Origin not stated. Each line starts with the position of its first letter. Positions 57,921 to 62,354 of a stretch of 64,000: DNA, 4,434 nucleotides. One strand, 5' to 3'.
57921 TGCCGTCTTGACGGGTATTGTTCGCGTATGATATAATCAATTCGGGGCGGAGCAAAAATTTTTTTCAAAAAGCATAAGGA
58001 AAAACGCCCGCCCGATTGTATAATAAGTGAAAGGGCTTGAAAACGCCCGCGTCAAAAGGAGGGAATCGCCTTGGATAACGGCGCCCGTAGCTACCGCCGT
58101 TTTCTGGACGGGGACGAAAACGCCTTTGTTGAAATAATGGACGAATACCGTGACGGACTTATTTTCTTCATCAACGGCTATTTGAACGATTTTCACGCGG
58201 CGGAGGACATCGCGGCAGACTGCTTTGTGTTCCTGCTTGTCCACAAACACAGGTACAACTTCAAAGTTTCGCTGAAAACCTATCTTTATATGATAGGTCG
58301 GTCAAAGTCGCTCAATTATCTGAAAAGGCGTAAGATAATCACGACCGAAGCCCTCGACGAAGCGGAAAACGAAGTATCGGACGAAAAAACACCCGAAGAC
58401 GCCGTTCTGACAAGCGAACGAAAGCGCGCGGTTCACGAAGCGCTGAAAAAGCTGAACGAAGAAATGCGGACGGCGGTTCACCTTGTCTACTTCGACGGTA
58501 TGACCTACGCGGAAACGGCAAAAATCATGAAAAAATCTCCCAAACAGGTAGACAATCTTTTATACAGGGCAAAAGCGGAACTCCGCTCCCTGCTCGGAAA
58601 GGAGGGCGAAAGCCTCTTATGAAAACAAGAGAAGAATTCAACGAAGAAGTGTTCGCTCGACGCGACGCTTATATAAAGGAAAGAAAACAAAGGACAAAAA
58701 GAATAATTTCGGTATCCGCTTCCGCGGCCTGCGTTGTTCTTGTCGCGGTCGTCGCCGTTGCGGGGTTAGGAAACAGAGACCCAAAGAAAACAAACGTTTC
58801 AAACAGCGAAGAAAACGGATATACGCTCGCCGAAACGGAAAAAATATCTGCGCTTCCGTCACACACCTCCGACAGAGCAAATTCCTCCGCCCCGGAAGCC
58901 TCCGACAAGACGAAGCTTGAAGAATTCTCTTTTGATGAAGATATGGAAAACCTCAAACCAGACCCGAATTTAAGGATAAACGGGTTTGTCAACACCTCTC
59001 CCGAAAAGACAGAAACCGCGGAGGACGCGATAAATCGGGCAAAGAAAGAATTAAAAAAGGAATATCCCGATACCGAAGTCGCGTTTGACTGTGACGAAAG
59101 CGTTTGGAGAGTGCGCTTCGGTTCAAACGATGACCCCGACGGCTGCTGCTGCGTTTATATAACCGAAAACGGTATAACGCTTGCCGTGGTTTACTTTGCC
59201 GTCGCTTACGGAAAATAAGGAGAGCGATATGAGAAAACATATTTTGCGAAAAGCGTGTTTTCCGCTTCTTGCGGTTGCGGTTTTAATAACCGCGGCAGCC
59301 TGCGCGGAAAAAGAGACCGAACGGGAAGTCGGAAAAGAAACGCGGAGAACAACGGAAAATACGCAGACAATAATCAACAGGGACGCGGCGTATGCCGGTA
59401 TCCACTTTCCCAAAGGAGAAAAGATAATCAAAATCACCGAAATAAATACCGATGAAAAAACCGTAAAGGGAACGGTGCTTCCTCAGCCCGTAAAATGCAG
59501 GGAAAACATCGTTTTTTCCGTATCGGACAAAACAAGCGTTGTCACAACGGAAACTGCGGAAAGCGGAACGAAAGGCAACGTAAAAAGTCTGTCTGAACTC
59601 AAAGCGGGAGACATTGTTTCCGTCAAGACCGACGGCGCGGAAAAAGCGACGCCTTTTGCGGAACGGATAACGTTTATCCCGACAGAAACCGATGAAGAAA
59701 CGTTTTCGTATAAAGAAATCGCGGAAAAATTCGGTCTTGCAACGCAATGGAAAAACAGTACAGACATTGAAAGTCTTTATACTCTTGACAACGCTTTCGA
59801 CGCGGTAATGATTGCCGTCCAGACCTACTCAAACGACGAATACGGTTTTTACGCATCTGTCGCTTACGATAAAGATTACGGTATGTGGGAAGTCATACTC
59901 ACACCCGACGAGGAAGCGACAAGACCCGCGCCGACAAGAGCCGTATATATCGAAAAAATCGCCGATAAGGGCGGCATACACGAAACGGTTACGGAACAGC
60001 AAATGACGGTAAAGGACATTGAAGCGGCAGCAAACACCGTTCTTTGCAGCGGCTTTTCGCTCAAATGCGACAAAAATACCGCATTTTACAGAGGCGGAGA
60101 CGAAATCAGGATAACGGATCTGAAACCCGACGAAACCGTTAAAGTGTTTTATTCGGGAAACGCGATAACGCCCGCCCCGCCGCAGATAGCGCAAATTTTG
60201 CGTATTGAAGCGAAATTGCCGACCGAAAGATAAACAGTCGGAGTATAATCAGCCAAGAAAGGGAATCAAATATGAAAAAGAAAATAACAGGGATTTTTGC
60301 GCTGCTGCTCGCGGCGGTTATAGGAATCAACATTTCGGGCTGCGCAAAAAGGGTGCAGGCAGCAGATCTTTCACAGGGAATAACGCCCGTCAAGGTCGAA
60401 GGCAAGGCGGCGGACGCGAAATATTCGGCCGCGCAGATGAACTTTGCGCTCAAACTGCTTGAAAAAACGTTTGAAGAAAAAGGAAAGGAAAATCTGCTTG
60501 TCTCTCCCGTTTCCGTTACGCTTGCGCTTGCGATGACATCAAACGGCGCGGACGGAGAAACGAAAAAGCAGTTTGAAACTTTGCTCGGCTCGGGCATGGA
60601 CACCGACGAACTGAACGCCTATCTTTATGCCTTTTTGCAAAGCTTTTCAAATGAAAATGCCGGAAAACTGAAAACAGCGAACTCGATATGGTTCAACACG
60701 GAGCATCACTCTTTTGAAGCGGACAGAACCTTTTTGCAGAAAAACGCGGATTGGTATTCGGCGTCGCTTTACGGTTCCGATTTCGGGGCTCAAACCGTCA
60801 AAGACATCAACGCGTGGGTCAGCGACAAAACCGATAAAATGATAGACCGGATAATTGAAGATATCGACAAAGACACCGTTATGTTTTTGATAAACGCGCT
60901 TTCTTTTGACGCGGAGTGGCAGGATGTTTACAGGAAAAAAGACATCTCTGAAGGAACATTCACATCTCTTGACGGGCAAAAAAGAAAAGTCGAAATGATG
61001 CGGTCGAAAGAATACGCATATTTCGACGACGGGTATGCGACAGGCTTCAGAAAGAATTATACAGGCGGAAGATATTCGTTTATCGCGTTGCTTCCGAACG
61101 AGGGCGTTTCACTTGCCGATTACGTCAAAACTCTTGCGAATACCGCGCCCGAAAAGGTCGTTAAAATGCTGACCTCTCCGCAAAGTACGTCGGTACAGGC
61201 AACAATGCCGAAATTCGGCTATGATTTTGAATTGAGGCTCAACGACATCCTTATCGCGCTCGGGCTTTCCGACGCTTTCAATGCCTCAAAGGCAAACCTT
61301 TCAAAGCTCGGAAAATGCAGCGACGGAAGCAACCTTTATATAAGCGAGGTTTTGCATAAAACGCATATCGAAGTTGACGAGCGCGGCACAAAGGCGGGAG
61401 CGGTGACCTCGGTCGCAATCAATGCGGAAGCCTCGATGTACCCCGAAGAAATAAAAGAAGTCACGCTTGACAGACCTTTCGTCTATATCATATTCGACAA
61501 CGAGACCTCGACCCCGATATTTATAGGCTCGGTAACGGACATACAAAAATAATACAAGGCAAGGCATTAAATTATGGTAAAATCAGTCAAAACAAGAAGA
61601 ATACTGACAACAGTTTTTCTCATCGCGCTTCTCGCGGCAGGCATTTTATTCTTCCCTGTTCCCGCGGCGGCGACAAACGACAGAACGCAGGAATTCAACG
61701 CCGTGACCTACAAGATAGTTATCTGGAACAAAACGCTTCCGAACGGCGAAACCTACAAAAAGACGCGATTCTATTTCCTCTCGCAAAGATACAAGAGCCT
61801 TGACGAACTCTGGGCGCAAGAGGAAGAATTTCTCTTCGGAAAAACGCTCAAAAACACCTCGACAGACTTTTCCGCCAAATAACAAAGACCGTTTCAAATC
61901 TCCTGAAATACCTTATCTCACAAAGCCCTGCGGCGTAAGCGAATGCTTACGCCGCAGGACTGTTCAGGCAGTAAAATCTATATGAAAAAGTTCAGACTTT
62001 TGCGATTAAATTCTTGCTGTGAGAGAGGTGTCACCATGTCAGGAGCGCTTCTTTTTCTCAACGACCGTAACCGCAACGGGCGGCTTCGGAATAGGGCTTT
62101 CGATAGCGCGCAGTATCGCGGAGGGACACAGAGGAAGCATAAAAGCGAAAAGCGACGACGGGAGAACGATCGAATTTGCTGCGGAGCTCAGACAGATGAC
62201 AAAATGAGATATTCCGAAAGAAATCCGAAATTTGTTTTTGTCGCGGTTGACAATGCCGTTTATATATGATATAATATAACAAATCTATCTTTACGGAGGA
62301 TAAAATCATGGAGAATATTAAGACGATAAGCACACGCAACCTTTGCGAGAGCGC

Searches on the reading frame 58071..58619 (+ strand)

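Call 24: search_protein_families(library=pfam, proteins=[window:58071-58619:+], max_evalue=0.01)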
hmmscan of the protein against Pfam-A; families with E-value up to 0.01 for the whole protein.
window:58071-58619:+ (183 aa): 5 families
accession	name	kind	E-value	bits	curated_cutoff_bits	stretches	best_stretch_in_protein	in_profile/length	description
PF08281.18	Sigma70_r4_2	-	2.6e-13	49.8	25.7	1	119-171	2-54/54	Sigma-70, region 4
PF04542.20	Sigma70_r2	-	1.1e-08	35.2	24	1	24-88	3-69/71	Sigma-70 region 2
PF04545.22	Sigma70_r4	-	1.9e-07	31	24.1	1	124-172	1-49/50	Sigma-70, region 4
PF22233.2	PhyR_sigma-like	-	0.00049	20.3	27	1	126-171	2-47/50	Response regulator PhyR, sigma-like domain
PF07638.17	Sigma70_ECF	-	0.00054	20.3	21.1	1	94-169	107-177/185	ECF sigma factor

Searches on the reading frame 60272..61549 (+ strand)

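Call 24: search_protein_families(library=pfam, proteins=[window:60272-61549:+], max_evalue=0.01)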
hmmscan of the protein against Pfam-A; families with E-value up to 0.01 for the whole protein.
window:60272-61549:+ (426 aa): 1 family
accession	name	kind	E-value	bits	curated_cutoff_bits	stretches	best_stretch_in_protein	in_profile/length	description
PF00079.25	Serpin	-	4.4e-90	303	27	1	54-423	2-369/370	Serpin (serine protease inhibitor)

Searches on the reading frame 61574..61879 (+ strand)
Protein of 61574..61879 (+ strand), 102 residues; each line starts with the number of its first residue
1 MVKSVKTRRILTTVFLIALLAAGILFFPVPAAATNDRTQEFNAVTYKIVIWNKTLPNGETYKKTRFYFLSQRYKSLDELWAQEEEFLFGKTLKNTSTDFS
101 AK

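Call 24: search_protein_families(library=pfam, proteins=[window:61574-61879:+], max_evalue=0.01)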
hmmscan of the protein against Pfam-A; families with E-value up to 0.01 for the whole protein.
window:61574-61879:+ (102 aa): 1 family
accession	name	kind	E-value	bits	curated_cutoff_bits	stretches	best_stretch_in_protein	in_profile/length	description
PF12046.13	CCB1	-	0.0071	16.2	25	1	11-76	4-59/168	Cofactor assembly of complex C subunit B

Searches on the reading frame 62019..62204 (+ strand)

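Call 24: search_protein_families(library=pfam, proteins=[window:62019-62204:+], max_evalue=0.01)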
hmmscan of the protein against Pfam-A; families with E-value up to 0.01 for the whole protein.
window:62019-62204:+ (62 aa): 2 families
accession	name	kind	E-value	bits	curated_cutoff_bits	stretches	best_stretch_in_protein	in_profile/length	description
PF02518.31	HATPase_c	-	2e-06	28.6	26.4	1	11-56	61-108/111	Histidine kinase-, DNA gyrase B-, and HSP90-like ATPase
PF18889.6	Beta_helix_3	-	0.009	16.8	27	0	16-26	7-17/20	Beta helix repeat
